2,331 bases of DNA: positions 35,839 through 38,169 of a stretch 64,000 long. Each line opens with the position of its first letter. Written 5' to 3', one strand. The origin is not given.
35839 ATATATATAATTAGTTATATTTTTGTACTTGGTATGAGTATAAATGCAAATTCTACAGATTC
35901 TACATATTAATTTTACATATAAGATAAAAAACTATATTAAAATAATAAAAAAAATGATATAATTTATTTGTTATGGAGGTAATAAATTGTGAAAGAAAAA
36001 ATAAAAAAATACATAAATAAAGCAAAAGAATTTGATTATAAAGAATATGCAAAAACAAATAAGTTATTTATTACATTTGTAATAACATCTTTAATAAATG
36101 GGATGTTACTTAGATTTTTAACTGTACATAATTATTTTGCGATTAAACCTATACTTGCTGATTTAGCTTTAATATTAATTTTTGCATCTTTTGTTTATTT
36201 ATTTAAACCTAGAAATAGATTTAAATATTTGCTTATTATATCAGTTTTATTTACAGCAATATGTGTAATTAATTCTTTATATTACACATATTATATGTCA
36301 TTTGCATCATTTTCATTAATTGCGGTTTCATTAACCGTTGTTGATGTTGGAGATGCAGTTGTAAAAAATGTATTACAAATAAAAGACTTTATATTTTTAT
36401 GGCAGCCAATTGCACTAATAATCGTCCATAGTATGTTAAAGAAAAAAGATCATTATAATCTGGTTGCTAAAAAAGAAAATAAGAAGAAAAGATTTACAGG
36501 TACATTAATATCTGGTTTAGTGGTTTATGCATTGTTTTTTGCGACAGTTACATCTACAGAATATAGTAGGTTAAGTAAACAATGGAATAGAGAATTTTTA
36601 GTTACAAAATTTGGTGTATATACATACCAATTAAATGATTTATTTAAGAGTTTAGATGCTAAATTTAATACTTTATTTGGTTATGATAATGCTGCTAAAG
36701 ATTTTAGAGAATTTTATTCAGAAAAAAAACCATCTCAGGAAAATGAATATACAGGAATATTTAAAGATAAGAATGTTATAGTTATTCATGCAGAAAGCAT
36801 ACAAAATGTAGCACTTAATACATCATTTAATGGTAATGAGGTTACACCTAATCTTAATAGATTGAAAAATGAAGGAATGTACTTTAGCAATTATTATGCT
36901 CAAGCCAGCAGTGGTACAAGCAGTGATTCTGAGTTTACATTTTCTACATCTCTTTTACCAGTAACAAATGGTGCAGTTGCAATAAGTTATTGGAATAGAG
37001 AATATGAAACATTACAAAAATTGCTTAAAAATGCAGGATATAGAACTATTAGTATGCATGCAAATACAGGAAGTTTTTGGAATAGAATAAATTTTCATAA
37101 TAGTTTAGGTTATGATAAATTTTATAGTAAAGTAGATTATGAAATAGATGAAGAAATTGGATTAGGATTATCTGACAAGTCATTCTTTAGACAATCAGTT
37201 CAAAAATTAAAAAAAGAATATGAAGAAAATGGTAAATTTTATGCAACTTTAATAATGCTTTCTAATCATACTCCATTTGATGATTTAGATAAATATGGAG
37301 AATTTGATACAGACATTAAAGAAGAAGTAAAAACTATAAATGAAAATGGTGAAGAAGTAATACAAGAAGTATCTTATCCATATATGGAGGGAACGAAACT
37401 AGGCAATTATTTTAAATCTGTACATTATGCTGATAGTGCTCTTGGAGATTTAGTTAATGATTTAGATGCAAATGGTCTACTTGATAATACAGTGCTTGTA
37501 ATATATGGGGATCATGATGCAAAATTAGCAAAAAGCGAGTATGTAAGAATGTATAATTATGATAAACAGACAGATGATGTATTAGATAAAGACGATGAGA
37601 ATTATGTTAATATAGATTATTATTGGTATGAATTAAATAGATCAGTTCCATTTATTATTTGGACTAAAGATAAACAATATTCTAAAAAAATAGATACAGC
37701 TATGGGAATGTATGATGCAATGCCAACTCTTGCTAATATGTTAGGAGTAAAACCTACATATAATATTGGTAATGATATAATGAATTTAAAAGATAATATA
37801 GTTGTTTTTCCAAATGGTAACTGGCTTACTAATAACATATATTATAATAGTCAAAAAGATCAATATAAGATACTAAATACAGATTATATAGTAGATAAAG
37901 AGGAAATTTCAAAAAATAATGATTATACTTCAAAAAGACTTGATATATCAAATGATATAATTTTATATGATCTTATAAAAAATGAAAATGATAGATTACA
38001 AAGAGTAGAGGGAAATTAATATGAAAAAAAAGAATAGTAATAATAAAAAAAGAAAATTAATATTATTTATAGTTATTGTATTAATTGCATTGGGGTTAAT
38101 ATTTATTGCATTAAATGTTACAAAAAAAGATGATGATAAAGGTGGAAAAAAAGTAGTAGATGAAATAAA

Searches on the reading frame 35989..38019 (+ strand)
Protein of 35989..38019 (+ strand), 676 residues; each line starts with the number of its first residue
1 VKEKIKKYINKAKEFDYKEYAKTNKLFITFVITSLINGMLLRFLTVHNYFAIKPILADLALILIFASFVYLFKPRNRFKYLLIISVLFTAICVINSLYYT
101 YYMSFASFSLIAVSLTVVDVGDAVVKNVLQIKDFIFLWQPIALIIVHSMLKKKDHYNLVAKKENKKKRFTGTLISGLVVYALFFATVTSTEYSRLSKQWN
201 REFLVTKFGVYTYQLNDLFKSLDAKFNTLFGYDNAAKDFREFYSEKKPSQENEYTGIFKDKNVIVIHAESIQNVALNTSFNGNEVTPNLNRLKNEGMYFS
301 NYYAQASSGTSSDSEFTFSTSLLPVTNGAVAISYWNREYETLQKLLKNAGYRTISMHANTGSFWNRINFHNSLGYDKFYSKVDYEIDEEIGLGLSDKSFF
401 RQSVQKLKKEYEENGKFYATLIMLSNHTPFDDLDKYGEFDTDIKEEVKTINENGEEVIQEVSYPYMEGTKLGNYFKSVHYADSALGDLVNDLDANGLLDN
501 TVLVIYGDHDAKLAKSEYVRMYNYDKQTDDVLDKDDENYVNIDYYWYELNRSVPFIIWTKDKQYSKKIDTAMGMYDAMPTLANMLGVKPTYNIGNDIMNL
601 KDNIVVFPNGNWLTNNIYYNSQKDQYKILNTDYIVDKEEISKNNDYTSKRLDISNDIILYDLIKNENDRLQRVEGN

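Call 13: search_protein_families(library=pfam, proteins=[window:35989-38019:+], max_evalue=0.001)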
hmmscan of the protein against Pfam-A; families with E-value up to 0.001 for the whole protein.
window:35989-38019:+ (676 aa): 3 families
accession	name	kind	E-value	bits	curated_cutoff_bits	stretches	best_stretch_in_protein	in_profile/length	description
PF00884.28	Sulfatase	-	9.3e-40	137.2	25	1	261-587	1-301/301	Sulfatase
PF01663.27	Phosphodiest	-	3.1e-06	27.5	23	1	284-528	18-239/342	Type I phosphodiesterase / nucleotide pyrophosphatase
PF25605.1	Phage_80a_gp11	-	0.00048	20.8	27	0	375-414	6-42/76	Phage 80a gp11 protein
